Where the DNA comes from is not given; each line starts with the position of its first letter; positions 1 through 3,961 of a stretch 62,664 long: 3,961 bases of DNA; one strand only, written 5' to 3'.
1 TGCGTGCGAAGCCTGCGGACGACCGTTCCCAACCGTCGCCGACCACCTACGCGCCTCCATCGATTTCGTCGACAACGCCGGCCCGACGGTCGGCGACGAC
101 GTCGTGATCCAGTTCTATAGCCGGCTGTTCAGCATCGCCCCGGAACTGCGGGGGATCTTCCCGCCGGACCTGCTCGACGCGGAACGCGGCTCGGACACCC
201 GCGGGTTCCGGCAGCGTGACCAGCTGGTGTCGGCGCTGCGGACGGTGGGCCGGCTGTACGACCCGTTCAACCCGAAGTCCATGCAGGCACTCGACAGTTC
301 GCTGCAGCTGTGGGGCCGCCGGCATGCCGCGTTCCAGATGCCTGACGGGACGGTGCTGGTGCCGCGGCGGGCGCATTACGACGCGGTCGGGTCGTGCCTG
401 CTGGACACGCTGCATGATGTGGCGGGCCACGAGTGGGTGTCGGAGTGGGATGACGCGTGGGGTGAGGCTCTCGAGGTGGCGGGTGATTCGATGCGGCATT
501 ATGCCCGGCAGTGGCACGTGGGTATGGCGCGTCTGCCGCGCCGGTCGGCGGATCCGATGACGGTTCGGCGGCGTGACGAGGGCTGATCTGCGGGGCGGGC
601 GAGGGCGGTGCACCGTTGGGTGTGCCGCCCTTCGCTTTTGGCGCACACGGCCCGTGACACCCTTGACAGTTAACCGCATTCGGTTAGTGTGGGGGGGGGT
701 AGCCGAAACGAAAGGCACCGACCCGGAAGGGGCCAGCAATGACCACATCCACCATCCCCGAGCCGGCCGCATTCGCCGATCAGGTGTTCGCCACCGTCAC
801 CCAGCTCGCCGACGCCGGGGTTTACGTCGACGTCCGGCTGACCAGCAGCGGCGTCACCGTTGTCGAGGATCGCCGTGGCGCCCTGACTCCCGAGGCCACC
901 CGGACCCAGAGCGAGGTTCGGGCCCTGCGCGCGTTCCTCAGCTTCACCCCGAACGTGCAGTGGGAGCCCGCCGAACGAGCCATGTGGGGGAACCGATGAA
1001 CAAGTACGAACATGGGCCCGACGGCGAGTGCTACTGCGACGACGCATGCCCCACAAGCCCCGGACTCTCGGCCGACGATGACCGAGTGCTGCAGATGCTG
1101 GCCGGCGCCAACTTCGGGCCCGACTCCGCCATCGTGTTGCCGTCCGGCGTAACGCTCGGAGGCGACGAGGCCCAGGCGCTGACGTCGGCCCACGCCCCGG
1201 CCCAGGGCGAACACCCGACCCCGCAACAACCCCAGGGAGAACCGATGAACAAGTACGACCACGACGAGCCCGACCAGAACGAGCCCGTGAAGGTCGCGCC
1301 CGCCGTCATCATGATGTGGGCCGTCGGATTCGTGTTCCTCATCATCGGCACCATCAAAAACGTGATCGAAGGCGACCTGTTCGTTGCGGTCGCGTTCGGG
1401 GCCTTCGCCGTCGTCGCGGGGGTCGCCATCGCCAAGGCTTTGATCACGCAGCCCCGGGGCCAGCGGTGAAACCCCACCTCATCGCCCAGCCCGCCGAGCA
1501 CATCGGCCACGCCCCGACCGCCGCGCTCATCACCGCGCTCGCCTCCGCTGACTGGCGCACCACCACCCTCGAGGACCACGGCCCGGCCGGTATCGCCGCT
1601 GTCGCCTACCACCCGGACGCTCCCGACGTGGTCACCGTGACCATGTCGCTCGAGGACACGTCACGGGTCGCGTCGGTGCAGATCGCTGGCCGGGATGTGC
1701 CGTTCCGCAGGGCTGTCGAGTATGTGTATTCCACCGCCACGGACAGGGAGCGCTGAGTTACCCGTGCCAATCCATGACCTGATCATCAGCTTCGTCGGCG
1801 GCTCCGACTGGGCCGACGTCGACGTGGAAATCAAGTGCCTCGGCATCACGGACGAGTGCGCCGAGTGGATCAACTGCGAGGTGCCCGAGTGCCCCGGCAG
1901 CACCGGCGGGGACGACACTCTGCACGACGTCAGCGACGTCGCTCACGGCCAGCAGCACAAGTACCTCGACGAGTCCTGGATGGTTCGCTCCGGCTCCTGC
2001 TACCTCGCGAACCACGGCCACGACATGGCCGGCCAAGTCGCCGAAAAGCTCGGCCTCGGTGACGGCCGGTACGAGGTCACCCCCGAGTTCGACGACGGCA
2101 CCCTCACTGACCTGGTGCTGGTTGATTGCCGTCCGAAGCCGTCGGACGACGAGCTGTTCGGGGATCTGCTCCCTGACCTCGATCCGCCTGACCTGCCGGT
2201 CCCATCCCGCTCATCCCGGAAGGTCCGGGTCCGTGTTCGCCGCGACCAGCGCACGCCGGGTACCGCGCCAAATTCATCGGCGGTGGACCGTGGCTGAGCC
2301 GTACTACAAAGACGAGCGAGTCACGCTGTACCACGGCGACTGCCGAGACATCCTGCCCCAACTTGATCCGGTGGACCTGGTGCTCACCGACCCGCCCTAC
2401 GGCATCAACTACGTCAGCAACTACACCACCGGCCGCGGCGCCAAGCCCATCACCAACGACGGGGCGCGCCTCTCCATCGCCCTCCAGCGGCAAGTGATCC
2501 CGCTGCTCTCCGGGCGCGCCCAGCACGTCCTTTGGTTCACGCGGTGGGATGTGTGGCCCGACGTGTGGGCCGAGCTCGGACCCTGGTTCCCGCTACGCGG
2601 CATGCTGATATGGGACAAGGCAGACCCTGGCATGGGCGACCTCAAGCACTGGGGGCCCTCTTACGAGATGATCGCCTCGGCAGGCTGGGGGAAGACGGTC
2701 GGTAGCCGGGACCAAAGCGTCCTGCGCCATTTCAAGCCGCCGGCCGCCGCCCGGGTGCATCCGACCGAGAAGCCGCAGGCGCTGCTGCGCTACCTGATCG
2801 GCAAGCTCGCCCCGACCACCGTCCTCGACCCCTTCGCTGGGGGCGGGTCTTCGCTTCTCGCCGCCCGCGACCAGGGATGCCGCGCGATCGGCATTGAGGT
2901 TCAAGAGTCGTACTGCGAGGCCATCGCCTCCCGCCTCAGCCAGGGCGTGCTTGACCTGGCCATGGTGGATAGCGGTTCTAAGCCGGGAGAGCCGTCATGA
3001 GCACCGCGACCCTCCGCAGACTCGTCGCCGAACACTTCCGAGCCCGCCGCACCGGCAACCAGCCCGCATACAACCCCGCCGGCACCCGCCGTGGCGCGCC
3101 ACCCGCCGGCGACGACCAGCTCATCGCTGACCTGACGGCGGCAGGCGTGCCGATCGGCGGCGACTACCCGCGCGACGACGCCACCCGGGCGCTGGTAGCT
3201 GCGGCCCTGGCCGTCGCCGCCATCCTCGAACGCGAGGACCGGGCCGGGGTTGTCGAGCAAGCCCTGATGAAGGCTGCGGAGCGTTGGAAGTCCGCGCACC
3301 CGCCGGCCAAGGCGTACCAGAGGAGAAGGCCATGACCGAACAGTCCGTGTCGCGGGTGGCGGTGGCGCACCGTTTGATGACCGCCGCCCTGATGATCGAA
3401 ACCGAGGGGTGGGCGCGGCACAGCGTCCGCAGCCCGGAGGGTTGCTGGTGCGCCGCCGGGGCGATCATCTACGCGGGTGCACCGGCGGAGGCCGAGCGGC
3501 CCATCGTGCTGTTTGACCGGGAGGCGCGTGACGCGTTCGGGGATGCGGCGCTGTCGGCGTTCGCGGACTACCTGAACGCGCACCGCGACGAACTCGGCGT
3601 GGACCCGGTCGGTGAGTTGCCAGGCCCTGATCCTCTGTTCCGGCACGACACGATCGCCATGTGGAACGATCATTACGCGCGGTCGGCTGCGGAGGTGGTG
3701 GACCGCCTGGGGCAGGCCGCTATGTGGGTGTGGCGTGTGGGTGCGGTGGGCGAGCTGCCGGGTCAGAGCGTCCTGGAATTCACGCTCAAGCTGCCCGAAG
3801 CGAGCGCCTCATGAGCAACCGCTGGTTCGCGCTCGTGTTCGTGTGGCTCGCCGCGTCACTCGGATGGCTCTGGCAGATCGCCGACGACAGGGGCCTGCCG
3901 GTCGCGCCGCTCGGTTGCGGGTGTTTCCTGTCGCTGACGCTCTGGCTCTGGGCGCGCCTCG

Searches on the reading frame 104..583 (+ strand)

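Call 57: search_protein_families(library=pfam, proteins=[window:104-583:+], max_evalue=0.01)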
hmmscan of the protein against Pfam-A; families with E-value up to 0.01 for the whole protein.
window:104-583:+ (160 aa): 1 family
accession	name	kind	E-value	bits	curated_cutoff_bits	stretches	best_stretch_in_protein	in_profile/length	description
PF00042.28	Globin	-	6e-06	27.2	22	1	3-128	2-115/117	Globin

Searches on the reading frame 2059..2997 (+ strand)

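Call 57: search_protein_families(library=pfam, proteins=[window:2059-2997:+], max_evalue=0.01)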
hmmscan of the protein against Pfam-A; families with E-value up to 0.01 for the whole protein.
window:2059-2997:+ (313 aa): 4 families
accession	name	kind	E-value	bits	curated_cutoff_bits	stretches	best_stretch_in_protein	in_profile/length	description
PF01555.25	N6_N4_Mtase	-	2e-14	54.5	26.7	1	225-289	159-219/221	DNA methylase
PF02086.21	MethyltransfD12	-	0.00054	20.2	22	0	94-124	164-196/253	D12 class N6 adenine-specific DNA methyltransferase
PF01170.24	UPF0020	-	0.0013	18.9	22.3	0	79-117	96-134/197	RMKL-like, methyltransferase domain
PF09445.16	Methyltransf_15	-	0.0032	17.5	22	0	253-289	2-38/165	RNA cap guanine-N2 methyltransferase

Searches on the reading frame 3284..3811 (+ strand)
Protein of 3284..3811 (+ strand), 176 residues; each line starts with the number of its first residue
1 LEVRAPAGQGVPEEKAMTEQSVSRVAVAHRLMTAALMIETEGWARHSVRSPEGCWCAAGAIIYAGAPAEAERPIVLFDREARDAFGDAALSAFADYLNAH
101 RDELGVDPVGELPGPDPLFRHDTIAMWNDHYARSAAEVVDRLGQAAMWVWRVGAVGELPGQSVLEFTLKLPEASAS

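Call 68: search_protein_families(library=phrogs, proteins=[window:3284-3811:+], max_evalue=0.001)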
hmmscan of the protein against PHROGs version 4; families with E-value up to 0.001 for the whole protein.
window:3284-3811:+ (176 aa): 1 family
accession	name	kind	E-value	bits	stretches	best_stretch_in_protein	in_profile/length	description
phrog_762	-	unknown function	3.5e-11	44.1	1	25-146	42-148/281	-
